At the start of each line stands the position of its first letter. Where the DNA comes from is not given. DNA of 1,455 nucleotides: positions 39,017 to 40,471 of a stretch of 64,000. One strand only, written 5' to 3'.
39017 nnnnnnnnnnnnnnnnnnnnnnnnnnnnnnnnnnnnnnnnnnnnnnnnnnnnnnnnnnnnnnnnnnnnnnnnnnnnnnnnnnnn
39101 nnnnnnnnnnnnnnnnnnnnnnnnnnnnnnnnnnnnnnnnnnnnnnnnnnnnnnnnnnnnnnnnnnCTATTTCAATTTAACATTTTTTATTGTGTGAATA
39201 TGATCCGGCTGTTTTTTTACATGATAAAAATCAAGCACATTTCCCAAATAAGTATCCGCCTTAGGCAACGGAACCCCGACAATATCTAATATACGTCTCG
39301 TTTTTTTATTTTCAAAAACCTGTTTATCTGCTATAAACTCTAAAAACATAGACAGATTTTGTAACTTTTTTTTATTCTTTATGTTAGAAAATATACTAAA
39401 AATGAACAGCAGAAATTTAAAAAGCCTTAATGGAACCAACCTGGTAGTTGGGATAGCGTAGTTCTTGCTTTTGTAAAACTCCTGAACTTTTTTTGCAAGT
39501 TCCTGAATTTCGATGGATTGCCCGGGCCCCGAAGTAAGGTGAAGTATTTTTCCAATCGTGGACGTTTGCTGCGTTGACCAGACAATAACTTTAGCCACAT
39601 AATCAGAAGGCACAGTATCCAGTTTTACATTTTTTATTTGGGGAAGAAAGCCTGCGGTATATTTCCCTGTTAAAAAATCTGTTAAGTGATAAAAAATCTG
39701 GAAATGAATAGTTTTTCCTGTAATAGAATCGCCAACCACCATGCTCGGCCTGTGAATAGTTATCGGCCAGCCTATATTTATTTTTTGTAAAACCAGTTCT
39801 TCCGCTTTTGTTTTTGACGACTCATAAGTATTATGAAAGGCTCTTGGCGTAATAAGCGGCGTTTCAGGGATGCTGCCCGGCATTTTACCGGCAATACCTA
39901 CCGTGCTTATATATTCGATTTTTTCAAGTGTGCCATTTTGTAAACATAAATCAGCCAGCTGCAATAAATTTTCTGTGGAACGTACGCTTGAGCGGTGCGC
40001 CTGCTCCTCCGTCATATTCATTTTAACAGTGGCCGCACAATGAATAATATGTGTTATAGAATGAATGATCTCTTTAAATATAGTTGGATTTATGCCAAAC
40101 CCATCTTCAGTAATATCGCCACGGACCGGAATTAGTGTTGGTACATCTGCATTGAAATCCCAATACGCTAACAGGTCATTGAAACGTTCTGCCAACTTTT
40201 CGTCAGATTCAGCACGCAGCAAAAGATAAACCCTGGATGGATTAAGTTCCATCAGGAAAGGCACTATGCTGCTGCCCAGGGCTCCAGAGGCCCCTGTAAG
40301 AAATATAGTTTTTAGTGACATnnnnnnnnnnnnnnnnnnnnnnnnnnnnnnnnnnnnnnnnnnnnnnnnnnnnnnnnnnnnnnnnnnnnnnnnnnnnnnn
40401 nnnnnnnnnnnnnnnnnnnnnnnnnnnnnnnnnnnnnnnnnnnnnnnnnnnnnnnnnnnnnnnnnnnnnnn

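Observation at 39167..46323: Embedded co-directional operon for acyl activation, reduction and amidation plus a GldJ/K-like FGE protein: possible dedicated modification/export accessory system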

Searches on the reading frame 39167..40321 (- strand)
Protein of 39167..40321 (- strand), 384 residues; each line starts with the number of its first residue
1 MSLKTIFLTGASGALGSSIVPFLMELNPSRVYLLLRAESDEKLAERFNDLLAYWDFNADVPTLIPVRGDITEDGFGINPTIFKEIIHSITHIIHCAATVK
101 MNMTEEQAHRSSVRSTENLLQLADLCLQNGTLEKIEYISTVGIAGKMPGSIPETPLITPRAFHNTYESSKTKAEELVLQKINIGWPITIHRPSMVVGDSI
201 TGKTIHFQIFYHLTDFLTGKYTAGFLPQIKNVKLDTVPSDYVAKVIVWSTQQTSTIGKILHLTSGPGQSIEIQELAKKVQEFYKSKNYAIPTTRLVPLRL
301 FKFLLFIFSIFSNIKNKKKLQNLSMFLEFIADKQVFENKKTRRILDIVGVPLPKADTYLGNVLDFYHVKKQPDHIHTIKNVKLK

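Call 3: search_protein_families(library=pfam, proteins=[window:39167-40321:-], max_evalue=0.01)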
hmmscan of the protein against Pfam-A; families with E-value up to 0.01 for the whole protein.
window:39167-40321:- (384 aa): 5 families
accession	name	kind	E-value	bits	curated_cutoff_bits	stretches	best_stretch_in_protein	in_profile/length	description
PF07993.18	NAD_binding_4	-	6.3e-46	157.1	20.1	1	8-246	1-258/258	Male sterility protein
PF01370.27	Epimerase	-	5.4e-13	49.3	20.9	1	6-199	1-176/240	NAD dependent epimerase/dehydratase family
PF01073.25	3Beta_HSD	-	3.9e-07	29.8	22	1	8-180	2-160/280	3-beta hydroxysteroid dehydrogenase/isomerase family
PF02719.21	Polysacc_synt_2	-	7.2e-06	25.8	20.2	1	6-124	1-116/293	Polysaccharide biosynthesis protein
PF04321.23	RmlD_sub_bind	-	0.0064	16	27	0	82-196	43-152/287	RmlD substrate binding domain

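Call 4: search_protein_families(library=ncbifam, proteins=[window:39167-40321:-], max_evalue=0.01)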
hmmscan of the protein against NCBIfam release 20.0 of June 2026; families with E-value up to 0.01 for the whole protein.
window:39167-40321:- (384 aa): 10 families
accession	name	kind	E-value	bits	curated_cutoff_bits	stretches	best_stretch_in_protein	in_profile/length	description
NF005539.0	PRK07201.1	equivalog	1.9e-41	142.6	549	1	6-374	3-358/657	SDR family oxidoreductase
TIGR01746.1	Thioester-redct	subfamily_domain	3.8e-37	128.4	213.35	1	5-281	1-279/371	thioester reductase domain-containing protein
NF038078.1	NRPS_MxcG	equivalog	3e-22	77.8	2300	1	3-291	1082-1364/1442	myxochelin non-ribosomal peptide synthetase MxcG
TIGR03443.1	alpha_am_amid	equivalog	3.3e-19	67.8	1030.1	1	4-282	973-1263/1390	L-aminoadipate-semialdehyde dehydrogenase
TIGR03466.1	HpnA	hypoth_equivalog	5.1e-11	42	367.65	1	5-208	2-183/327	hopanoid-associated sugar epimerase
NF041592.1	carboxyl_red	equivalog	5.9e-10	37.4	1300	1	3-199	764-976/1160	carboxylic acid reductase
NF047350.1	aureusi_NRPS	equivalog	5.3e-08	30.2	2500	1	2-189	2026-2209/2373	aureusimine non-ribosomal peptide synthetase AusA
NF052578.1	StrlDmthSdmBMthl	equivalog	1.3e-05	25.2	600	1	82-206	58-185/328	sterol demethylase protein SdmB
NF042423.1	oxyalk_red_Shew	equivalog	6.9e-05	22.1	580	1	82-197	64-176/331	2-alkyl-3-oxoalkanoate reductase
TIGR01179.1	galE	equivalog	0.00069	18.5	262.3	1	6-200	2-181/332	UDP-glucose 4-epimerase GalE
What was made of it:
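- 39167..40321 (-): Stand-alone NAD(P)-dependent thioester/acyl reductase (384 aa); overlaps the ligase by 10 nt (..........). It scores 157 bits on PF07993 and 128 on TIGR01746, below cut-off (calls 3, 4).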

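Call 63: search_solved_structures(query=window:39167-40321:-, max_evalue=0.00001)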
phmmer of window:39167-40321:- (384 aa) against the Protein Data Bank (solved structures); distinct sequences matched with E-value up to 0.00001: 5.
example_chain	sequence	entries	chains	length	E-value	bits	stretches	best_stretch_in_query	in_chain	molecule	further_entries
4u7w_A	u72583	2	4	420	9.6e-26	93.8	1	2-264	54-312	MxaA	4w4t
8v1x_A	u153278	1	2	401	6e-20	74.8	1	4-265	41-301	Type I polyketide synthase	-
6vtj_A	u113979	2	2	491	1.9e-10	43.5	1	3-261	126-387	Non-ribosomal peptide synthetase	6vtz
9x29_A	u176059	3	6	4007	2.4e-09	39.9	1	6-304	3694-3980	PKS-NRPS hybrid synthetase psoA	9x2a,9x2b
9x2c_A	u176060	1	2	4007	6.9e-09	38.4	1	6-304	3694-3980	PKS-NRPS hybrid synthetase psoA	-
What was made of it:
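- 39167..40321 (-): The best PDB match is the MxaA reductase domain 4u7w, E 1e-25 (call 63).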
